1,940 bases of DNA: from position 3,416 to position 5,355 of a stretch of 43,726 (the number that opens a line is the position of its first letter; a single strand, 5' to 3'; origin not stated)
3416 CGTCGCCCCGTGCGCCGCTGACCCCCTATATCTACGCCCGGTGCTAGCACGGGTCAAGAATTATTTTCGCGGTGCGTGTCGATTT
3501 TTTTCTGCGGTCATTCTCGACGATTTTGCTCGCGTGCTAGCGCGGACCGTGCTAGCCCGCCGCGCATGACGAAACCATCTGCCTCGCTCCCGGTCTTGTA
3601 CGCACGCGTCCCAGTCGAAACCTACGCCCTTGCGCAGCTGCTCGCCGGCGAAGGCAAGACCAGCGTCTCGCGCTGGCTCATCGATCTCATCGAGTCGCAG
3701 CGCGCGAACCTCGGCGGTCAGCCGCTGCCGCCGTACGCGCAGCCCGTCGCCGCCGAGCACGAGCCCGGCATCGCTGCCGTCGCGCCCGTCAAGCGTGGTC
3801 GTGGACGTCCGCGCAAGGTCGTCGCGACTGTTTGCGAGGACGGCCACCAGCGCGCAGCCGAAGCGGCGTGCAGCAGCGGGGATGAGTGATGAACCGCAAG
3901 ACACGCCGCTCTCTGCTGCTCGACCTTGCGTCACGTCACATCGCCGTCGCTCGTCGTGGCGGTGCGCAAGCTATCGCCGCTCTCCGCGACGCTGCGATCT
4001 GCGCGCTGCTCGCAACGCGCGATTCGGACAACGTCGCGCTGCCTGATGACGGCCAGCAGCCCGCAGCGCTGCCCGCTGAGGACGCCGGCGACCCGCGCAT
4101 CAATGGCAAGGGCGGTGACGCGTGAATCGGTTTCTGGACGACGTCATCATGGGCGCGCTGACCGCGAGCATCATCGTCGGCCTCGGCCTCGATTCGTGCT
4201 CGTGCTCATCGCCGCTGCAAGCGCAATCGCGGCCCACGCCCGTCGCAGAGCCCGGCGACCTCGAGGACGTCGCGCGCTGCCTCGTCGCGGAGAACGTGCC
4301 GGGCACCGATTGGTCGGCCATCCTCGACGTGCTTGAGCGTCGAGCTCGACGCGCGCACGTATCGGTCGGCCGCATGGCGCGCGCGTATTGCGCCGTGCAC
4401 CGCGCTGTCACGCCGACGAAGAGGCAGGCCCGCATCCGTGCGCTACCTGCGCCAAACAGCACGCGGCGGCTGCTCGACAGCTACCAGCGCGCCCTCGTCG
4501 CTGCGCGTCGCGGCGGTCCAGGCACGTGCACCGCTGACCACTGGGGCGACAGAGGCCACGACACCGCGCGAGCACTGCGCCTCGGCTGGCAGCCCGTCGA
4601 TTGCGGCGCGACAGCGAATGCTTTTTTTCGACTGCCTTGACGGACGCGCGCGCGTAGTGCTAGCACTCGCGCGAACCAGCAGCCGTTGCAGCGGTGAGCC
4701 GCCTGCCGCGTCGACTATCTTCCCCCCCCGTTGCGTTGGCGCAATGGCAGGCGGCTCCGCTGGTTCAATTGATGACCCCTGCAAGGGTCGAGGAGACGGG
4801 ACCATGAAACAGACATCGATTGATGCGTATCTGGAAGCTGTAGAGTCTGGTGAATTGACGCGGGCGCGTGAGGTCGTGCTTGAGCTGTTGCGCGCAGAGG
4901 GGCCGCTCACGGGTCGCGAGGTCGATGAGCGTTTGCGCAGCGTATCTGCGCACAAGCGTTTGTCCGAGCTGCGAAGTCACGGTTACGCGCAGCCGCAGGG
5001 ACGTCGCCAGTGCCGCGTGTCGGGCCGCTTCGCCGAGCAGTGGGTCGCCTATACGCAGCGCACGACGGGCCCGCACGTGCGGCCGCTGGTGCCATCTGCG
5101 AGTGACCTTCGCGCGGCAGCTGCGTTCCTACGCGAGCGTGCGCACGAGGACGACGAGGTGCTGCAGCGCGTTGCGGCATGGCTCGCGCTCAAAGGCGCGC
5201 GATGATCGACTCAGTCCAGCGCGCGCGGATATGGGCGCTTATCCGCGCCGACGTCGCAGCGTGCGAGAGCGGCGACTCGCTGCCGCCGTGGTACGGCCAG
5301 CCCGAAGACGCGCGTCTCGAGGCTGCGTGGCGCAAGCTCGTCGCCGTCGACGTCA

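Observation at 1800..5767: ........(A/G)C motif marks every intergenic control region of the early region and recurs in three late genes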

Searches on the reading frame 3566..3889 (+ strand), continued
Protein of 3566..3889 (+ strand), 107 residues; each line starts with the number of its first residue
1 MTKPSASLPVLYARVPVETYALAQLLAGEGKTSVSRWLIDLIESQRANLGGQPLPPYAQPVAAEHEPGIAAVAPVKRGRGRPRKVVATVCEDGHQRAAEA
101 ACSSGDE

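Call 96: search_protein_families(library=pfam, max_evalue=1, proteins=[P0068, P0077, P0112, P0066, P0073, P0074, P0061])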
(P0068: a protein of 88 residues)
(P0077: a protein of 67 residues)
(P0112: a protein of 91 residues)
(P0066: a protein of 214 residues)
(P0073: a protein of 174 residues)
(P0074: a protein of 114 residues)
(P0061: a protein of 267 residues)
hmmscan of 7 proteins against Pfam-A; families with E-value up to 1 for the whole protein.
P0068 (88 aa): 1 family
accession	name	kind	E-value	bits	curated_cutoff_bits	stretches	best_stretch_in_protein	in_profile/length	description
PF05534.18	HicB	-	0.13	12.7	21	1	43-73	20-50/51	HicB family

P0077 (67 aa): 1 family
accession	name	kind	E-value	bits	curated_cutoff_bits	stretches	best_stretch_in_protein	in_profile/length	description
PF05534.18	HicB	-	0.19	12.1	21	1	13-43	20-50/51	HicB family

P0112 (91 aa): 1 family
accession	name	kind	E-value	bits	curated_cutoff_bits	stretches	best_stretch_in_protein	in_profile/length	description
PF16749.10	Arteri_nsp7a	-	0.18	12.5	27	1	19-76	11-71/130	Arterivirus nonstructural protein 7 alpha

P0066 (214 aa): 0 families

P0073 (174 aa): 0 families

P0074 (114 aa): 0 families

P0061 (267 aa): 2 families
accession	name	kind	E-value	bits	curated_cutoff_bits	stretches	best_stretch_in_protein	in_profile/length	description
PF02178.24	AT_hook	-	0.028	14.7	17.4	1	236-245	1-10/13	AT hook motif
PF07508.19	Recombinase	-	0.17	12.6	21.1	1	153-203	43-97/102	Recombinase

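Call 106: search_dna_similar(query=window:3566-3886:+, collection=phages, mode=protein, max_evalue=0.01, max_rows=10)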
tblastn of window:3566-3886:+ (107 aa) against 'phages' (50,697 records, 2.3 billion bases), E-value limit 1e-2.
No match.

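Call 109: search_protein_families(library=ncbifam, max_evalue=1, proteins=[window:3566-3886:+, P0068, P0077, P0112])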
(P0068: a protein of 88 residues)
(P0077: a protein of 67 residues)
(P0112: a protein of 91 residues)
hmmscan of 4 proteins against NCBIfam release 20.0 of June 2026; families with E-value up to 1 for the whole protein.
window:3566-3886:+ (107 aa): 0 families

P0068 (88 aa): 0 families

P0077 (67 aa): 0 families

P0112 (91 aa): 0 families

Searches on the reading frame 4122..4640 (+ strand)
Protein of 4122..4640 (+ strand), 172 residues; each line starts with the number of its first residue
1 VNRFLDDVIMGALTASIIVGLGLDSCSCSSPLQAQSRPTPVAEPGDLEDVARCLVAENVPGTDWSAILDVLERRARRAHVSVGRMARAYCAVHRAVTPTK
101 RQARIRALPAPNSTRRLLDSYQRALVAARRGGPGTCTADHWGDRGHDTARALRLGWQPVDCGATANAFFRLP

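Call 11: search_protein_families(library=pfam, max_evalue=0.01, proteins=[window:4122-4640:+])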
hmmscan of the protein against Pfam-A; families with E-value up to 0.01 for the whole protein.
window:4122-4640:+ (172 aa): 0 families

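Call 12: search_protein_families(library=phrogs, max_evalue=0.01, proteins=[window:4122-4640:+])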
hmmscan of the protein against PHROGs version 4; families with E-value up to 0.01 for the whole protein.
window:4122-4640:+ (172 aa): 0 families

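Call 34: find_related_loci(query=window:4122-4640:+, collection=viral_contigs, flank=6000)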
Query window:4122-4640:+ (172 aa) in viral_contigs; peptide patterns used: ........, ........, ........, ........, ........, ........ (x = any residue, [..] = any of these).
16 stretches matched a pattern; 3 encode a relative of the query (tblastn E <= 1e-3); 3 distinct loci.
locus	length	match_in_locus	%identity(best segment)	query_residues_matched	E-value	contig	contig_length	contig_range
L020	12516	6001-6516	92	1-172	3e-104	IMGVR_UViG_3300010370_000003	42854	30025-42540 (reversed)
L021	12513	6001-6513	91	1-171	2e-101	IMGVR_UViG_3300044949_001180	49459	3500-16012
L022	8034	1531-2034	83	1-172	2e-91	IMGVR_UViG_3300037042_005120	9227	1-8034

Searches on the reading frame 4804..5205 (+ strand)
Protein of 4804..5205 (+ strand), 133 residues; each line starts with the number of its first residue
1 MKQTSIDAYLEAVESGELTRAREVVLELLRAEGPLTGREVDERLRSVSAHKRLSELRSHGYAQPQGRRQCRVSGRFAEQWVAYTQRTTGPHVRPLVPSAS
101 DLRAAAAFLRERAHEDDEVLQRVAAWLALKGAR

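Call 11: search_protein_families(library=pfam, max_evalue=0.01, proteins=[window:4804-5205:+])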
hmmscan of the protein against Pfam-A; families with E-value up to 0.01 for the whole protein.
window:4804-5205:+ (133 aa): 0 families

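Call 12: search_protein_families(library=phrogs, max_evalue=0.01, proteins=[window:4804-5205:+])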
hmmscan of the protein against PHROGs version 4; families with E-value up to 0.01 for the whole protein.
window:4804-5205:+ (133 aa): 3 families
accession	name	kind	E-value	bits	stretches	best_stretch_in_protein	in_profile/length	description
phrog_1123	-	unknown function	1.1e-07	32.7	1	2-83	15-97/112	-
phrog_4707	-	DNA, RNA and nucleotide metabolism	0.0035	17.9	1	48-100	65-115/409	replication initiation protein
phrog_35777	-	unknown function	0.0038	18.2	1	24-74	13-61/77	-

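Call 81: search_solved_structures(query=window:4804-5202:+, max_evalue=10, show_alignments=2)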
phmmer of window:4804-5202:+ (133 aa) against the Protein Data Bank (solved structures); distinct sequences matched with E-value up to 10: 6.
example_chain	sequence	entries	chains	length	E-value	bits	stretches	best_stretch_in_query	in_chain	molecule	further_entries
4nrx_H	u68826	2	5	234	0.77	13.4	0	68-130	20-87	m66 Heavy Chain | M66.6 HEAVY CHAIN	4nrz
4nry_H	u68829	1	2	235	0.77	13.4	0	68-130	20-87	m66 Light Chain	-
6utk_L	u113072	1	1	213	1.3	12.7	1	65-106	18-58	B11 Fab Light Chain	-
6uul_B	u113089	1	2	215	1.3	12.7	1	65-106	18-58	D5 Fab Light Chain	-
6uuh_D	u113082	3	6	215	1.3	12.7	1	65-106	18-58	B11 Fab Light Chain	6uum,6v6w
8dgw_H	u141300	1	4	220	1.7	12.3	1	47-107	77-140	Antibody CC95.108 Fab heavy chain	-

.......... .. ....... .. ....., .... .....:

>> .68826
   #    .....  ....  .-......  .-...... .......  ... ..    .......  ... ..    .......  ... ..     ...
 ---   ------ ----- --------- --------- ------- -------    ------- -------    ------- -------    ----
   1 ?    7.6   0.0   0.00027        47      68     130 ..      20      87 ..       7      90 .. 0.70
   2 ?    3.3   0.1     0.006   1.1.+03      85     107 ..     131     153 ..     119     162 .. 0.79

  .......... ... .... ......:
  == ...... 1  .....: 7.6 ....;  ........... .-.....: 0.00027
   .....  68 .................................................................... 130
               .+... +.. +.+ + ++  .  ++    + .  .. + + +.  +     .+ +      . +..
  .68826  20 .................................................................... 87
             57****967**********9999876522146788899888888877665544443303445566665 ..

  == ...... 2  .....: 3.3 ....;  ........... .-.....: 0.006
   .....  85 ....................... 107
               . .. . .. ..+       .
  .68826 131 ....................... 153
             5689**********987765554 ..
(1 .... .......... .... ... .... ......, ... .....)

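Call 109: search_protein_families(library=ncbifam, max_evalue=1, proteins=[window:4804-5202:+])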
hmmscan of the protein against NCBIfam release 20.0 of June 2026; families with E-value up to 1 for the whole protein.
window:4804-5202:+ (133 aa): 1 family
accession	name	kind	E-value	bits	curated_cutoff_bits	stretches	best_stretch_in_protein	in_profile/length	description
NF009067.0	PRK12402.1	equivalog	0.0064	15.5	317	1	3-51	252-299/340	replication factor C small subunit 2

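Call 119: predict_structure(protein=window:4804-5202:+)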
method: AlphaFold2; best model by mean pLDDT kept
length: 133 residues; sequences in the alignment: 1
mean_pLDDT: 49.5   pTM: 0.33
mean pLDDT of the five models: 49.5, 49.4, 45.4, 45.1, 41.6
residues with pLDDT >= 90: 0; 70-90: 6; 50-70: 61; < 50: 66
segments of 3 or more residues with pLDDT < 50: 37-96
pLDDT, mean of each block of 10 residues (from residue 1): 60 63 63 49 42 36 32 38 40 45 60 57 59 51
secondary structure, 60 per line:
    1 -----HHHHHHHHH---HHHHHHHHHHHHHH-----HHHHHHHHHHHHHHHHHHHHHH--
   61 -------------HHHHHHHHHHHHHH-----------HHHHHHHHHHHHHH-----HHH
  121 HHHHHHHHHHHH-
elements in order: H6-14 H18-31 H37-58 H74-87 H99-112 H118-132
